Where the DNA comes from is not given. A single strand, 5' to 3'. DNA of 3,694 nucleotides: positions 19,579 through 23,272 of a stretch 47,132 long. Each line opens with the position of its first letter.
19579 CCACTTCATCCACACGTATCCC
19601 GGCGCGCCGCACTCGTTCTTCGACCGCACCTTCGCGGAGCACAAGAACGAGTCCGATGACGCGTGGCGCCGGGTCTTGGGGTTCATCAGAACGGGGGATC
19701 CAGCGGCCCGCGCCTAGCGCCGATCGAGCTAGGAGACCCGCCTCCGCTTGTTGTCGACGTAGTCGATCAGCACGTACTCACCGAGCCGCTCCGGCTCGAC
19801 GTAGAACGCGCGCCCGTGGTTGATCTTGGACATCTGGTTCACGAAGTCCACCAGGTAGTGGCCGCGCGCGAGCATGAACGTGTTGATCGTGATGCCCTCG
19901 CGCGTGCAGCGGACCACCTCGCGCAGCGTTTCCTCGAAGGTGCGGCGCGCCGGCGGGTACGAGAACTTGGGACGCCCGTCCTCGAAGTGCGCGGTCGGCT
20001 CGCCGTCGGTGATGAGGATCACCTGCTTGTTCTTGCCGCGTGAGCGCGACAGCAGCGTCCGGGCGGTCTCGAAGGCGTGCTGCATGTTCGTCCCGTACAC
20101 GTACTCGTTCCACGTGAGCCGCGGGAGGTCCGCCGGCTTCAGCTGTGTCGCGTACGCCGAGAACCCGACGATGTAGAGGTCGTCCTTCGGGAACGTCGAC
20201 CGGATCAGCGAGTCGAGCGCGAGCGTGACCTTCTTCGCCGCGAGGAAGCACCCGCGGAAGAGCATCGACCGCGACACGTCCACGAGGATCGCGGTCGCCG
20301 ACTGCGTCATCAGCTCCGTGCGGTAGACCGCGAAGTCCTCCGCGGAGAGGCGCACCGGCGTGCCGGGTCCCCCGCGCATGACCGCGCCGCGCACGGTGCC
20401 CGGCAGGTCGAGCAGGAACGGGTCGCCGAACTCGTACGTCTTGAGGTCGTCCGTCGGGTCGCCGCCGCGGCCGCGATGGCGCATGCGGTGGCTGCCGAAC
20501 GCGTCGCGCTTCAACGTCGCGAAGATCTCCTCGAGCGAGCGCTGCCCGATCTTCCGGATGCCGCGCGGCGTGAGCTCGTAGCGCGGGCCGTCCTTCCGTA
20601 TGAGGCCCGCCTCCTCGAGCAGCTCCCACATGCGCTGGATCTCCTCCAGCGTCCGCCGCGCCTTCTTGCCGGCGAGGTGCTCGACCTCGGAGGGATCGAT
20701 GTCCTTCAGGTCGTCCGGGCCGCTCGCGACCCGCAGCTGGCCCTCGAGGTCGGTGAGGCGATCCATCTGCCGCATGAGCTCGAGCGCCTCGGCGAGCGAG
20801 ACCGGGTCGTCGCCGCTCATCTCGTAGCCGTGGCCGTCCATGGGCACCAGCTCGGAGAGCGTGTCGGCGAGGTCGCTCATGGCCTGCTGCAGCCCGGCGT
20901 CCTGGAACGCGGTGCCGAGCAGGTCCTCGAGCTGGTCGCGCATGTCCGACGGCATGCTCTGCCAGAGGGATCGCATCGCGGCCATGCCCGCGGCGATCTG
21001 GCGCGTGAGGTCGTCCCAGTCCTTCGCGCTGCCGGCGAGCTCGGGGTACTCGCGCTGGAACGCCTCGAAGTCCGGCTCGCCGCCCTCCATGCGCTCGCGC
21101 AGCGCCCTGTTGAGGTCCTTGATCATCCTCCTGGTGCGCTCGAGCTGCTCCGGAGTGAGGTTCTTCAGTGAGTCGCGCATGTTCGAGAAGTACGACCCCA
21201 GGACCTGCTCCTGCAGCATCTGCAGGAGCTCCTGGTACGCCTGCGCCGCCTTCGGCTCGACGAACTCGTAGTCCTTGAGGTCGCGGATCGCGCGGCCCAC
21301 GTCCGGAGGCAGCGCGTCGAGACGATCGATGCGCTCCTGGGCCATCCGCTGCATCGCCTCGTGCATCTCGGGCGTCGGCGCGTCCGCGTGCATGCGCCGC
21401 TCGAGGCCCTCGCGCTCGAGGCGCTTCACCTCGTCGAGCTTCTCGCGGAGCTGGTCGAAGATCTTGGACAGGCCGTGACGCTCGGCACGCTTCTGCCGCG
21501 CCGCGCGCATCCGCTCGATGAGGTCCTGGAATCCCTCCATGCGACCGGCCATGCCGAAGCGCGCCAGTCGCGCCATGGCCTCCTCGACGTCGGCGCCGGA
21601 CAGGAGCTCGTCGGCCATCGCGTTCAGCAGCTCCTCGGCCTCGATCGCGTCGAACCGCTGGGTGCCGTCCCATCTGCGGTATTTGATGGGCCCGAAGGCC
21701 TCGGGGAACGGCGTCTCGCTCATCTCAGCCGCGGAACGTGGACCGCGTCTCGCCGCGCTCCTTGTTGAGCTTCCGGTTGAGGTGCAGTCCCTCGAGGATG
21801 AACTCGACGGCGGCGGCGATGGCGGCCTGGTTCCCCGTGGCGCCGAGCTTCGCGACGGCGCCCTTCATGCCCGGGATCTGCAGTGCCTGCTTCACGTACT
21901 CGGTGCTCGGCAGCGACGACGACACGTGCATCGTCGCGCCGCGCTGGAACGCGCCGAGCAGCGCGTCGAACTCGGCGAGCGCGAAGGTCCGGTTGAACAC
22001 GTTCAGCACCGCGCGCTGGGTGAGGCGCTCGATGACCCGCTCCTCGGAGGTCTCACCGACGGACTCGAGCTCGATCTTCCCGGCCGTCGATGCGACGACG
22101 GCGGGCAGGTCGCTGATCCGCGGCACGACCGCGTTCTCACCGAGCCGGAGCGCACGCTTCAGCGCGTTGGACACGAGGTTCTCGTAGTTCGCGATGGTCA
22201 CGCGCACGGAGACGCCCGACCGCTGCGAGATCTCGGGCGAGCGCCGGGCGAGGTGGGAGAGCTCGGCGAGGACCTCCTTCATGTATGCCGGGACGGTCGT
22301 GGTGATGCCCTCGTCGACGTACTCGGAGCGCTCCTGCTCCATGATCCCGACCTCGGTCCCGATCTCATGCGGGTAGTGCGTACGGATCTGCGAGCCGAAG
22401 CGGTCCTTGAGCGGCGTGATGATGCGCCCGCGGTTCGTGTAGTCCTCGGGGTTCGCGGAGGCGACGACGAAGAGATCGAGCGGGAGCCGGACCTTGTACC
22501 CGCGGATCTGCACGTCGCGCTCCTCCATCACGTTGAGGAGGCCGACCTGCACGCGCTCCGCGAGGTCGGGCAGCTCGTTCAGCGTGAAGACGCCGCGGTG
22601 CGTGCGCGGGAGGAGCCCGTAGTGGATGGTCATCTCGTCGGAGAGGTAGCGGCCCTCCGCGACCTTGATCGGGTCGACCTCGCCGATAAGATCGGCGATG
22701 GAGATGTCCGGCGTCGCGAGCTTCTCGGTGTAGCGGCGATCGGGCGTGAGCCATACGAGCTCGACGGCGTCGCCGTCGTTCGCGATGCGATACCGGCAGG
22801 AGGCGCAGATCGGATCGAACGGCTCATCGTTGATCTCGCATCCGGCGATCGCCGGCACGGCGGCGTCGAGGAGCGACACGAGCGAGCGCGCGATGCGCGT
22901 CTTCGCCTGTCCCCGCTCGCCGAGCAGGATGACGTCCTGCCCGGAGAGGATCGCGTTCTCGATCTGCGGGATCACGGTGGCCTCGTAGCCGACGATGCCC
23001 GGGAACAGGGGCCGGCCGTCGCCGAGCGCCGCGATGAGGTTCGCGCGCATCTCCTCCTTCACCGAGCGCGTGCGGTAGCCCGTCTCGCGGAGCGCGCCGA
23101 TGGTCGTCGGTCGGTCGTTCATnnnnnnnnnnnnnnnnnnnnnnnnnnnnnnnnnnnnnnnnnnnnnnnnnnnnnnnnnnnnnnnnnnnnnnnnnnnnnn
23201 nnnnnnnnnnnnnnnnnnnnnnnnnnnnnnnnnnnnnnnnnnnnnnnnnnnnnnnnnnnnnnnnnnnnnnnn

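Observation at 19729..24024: Translationally coupled operon: VirB11-like ATPase, ChlI-like AAA+ ATPase, large VWA protein, with no client gene - candidate undescribed system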

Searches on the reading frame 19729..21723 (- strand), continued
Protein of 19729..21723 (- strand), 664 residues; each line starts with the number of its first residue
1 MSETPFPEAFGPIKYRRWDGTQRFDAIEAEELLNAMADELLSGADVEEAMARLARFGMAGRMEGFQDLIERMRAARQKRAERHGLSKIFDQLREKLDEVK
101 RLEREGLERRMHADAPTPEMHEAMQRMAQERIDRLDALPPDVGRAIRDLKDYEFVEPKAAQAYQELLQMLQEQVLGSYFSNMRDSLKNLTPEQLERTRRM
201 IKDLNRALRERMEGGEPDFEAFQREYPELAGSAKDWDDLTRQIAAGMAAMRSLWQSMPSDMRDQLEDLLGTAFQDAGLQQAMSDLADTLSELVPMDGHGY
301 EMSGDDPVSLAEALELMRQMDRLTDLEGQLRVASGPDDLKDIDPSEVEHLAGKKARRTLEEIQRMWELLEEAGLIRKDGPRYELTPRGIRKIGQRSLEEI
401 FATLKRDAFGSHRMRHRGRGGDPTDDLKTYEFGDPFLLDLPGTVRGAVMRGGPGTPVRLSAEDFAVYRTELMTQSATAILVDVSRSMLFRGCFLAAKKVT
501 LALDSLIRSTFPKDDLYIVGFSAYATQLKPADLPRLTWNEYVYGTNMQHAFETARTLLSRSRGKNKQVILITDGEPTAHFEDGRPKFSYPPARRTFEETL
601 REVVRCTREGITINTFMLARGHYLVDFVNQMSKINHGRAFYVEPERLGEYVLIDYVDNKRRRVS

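Call 81: predict_structure(alignment_id=A6)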
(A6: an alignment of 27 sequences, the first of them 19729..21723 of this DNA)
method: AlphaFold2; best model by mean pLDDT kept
length: 664 residues; sequences in the alignment: 27
mean_pLDDT: 63.5   pTM: 0.42
mean pLDDT of the five models: 63.5, 62.6, 62.1, 61.1, 59.4
residues with pLDDT >= 90: 0; 70-90: 273; 50-70: 250; < 50: 141
segments of 3 or more residues with pLDDT < 50: 1-24, 294-308, 407-438, 464-472, 483-492, 524-544, 645-664
pLDDT, mean of each block of 10 residues (from residue 1): 37 34 58 79 75 85 85 77 61 82 85 79 83 81 71 78 73 55 55 74 82 80 75 72 59 53 59 63 69 47 39 65 81 75 84 86 86 79 69 59 48 29 34 41 64 59 45 56 43 54 58 61 46 40 58 74 63 54 52 70 78 66 69 71 46 34 36
secondary structure, 60 per line:
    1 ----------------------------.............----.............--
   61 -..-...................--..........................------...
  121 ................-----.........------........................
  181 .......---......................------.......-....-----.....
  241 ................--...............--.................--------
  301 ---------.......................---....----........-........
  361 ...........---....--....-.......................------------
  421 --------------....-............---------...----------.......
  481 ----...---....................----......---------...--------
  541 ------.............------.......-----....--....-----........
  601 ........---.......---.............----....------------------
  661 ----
elements in order (helices of 4 or more, strands of 3 or more residues): H29-41 H46-56 H65-83 H86-111 H118-136 H142-150 H157-187 H191-212 H219-225 H227-230 H236-256 H259-273 H276-292 H310-332 H336-339 H344-351 H353-371 E375-378 E381-384 H386-403 E404-408 H435-438 H440-451 E474-480 H491-510 E515-520 H547-559 E566-572 E578-581 E584-587 H593-608 E612-618 H622-634 E639-642
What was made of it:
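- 19729..21723 (-): Gene 3 (664 aa, 76 kDa): an Rv0959-type protein with an acidic helical N-terminal region, a winged-helix-like module, a disordered linker and a C-terminal VWA domain. Architecture comes from a low-confidence AF2 model (call 81).
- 20824..21651 (-): Gene 3 acidic helical region (about residues 25-300). The AF2 model places helices at 29-292 (call 81, low confidence).
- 20509..20667 (-): Gene 3 winged-helix-like module (about residues 353-405; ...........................). The AF2 model shows helix, two strands, helix (call 81).
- Tried and rejected: The second gave a low-confidence model (pLDDT 63.5; call 81), so no fold search was run on it.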

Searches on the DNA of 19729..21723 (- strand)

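Call 97: search_rna_families(sources=[L087, L088, L074, L095], threshold=gathering)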
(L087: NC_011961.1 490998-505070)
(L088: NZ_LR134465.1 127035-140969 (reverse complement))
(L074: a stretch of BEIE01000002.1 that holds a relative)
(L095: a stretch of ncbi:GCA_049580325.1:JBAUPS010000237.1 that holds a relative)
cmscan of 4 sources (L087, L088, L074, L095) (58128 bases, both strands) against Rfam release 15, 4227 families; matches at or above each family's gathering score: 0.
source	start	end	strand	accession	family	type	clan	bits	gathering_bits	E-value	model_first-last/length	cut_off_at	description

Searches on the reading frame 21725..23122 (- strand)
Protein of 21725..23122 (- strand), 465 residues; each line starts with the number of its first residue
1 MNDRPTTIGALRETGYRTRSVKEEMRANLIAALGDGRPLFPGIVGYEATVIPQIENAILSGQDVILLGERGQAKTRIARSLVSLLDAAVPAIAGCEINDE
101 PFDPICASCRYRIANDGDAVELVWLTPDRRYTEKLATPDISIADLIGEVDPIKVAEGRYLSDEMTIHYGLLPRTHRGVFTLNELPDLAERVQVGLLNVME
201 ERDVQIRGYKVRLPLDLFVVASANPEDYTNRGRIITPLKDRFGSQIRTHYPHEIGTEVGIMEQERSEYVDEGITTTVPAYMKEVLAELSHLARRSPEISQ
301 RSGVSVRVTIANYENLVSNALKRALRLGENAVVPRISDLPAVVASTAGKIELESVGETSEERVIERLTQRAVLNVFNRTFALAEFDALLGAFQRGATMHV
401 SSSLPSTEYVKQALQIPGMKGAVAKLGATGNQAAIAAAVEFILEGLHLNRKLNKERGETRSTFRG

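Call 3: search_protein_families(library=pfam, proteins=[window:21725-23122:-], max_evalue=0.1)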
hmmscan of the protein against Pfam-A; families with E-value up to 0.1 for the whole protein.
window:21725-23122:- (465 aa): 6 families
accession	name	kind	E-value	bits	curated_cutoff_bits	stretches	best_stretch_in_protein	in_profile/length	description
PF07728.20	AAA_5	-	1.5e-07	31.9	22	1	128-242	25-139/139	AAA domain (dynein-related subfamily)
PF00158.32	Sigma54_activat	-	4.6e-07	30.1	20.2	1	167-225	85-143/168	Sigma-54 interaction domain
PF07726.17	AAA_3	-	3e-06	27.6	27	1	177-231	64-118/131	ATPase family associated with various cellular activities (AAA)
PF01078.27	Mg_chelatase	-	1.3e-05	25.2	20.3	1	167-226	98-159/207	Magnesium chelatase, subunit ChlI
PF00493.29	MCM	-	0.0022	17.6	23.3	1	161-227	107-175/224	MCM P-loop domain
PF20030.5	bpMoxR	-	0.0024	17.4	27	0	143-229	71-152/205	MoxR domain in the MoxR-vWA-beta-propeller ternary systems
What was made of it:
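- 21725..23122 (-): Gene 2 (465 aa, 51 kDa): a chelatase-like (ChlI/BchI-related) AAA+ ATPase of the Rv0958 type. Pfam hits are AAA_5, Sigma54_activat, AAA_3 and Mg_chelatase (call 3).
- On MoxR-clade AAA+ / VWA chaperone pairs (general class): AAA_5 scores 31.9 (cut-off 22), AAA_3 27.6 (cut-off 27) and Mg_chelatase 25.2 (cut-off 20.3) (call 3).
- Closest known: MoxR-vWA ternary conflict systems with VMAP proteins. Different: The bpMoxR Pfam model scores 17 bits against a cut-off of 27 (call 3).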

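Call 4: search_protein_families(library=ncbifam, proteins=[window:21725-23122:-], max_evalue=0.1)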
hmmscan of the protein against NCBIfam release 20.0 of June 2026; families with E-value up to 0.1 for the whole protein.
window:21725-23122:- (465 aa): 16 families
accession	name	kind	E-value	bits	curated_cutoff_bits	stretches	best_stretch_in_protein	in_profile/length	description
TIGR02442.1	Cob-chelat-sub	hypoth_equivalog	1.8e-12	46.5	779.45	1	63-266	27-216/641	putative cobaltochelatase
TIGR02030.1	BchI-ChlI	equivalog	7.8e-11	41.7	466.95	1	63-283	27-235/337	magnesium chelatase ATPase subunit I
TIGR02031.1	BchD-ChlD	equivalog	1.2e-09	37.5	499.55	1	64-273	19-189/608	magnesium chelatase ATPase subunit D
NF008469.0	PRK11361.1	equivalog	0.00017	20.4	714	1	164-225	226-287/461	acetoacetate metabolism transcriptional regulator AtoC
TIGR02915.1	PEP_resp_reg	equivalog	0.0012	17.7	502.6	1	171-224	229-282/445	PEP-CTERM-box response regulator transcription factor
TIGR02329.1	propionate_PrpR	equivalog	0.0014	17.3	499.2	1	165-224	297-356/526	propionate catabolism operon regulatory protein PrpR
NF038308.1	RNA_repair_RtcR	equivalog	0.0016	17.4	650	1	168-224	271-327/530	RNA repair transcriptional activator RtcR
NF011953.0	PRK15424.1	equivalog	0.0016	17.2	703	1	165-224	312-371/538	propionate catabolism operon regulatory protein PrpR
TIGR00764.1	lon_rel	equivalog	0.0077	14.9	516.6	0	145-209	185-251/608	ATP-dependent protease LonB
NF051870.1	NAssimRespRegNtrX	equivalog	0.012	14.5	600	1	162-224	216-278/452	nitrogen assimilation response regulator NtrX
TIGR02974.1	phageshock_pspF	equivalog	0.015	14.5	443.55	0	166-242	84-162/336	phage shock protein operon transcriptional activator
NF041906.1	V4R_TF_MobR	exception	0.023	13.2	999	1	148-226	300-377/544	phenol degradation transcriptional regulator MobR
TIGR00635.1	ruvB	equivalog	0.027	13.5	299.05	1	173-254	79-162/305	Holliday junction branch migration DNA helicase RuvB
NF011695.0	PRK15115.1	equivalog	0.033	13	763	1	167-222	221-276/445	two-component system response regulator GlrR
NF000868.0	PRK00080.1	equivalog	0.049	12.5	282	0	175-250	102-179/330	Holliday junction branch migration DNA helicase RuvB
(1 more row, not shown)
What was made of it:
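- On Mg-chelatase BchI/ChlI + BchD/ChlD (and CobN-dependent cobaltochelatase): 41.7 bits against 467 for TIGR02030 and 46.5 against 779 for TIGR02442 (call 4).
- Closest known: BchI/ChlI-BchD/ChlD motor of Mg-chelatase. Different: Scores are far below the BchI-ChlI and BchD model cut-offs (call 4).
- Scores are far below the family cut-offs: 41.7 vs 467 for BchI-ChlI and 46.5 vs 779 for the cobaltochelatase model (call 4).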

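Call 5: search_protein_families(library=padloc, proteins=[window:21725-23122:-], max_evalue=0.1)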
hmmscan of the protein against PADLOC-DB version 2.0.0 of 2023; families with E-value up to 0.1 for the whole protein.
window:21725-23122:- (465 aa): 3 families
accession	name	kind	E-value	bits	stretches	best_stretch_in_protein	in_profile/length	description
PDLC01994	RtcR_PspF1--CARF_AAA_HTH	-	0.0003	18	0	64-83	184-203/468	-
PDLC01995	RtcR_PspF2--CARF_AAA_HTH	-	0.002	15.3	1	167-224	253-310/481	-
PDLC01993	RtcR--CARF_AAA_HTH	-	0.023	11.1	0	167-208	270-311/523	-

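Call 14: search_solved_structures(query=window:21725-23122:-, max_evalue=0.01)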
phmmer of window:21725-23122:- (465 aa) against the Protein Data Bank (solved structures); distinct sequences matched with E-value up to 0.01: 3.
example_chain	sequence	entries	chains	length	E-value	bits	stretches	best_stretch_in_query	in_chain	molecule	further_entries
8osf_A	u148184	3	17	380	1.5e-10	43.9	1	40-286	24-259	Magnesium-chelatase subunit ChlI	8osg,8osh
6l8d_A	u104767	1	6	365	1.2e-07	34.3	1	35-268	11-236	Magnesium-chelatase subunit ChlI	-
4zpx_A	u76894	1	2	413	0.005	19.1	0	165-210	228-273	ATP-dependent protease Lon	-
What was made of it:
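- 21725..23122 (-): The best PDB match is ChlI 8osf, E = 1.5e-10 (call 14).
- Closest known: NorQ/NorD, CbbQ/CbbO and CoxD/CoxE. Different: Gene 2 is about 200 aa longer than NorQ/CbbQ and closer to ChlI than to the CbbQ/NorQ group (calls 3, 4, 14).
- Closest known: BchI/ChlI-BchD/ChlD motor of Mg-chelatase. Same: It gives the best sequence matches for gene 2 among solved structures (ChlI 8osf, E = 1.5e-10; call 14).
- The best PDB and NCBIfam matches of gene 2 are ChlI, BchI and a putative cobaltochelatase (calls 4, 14).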
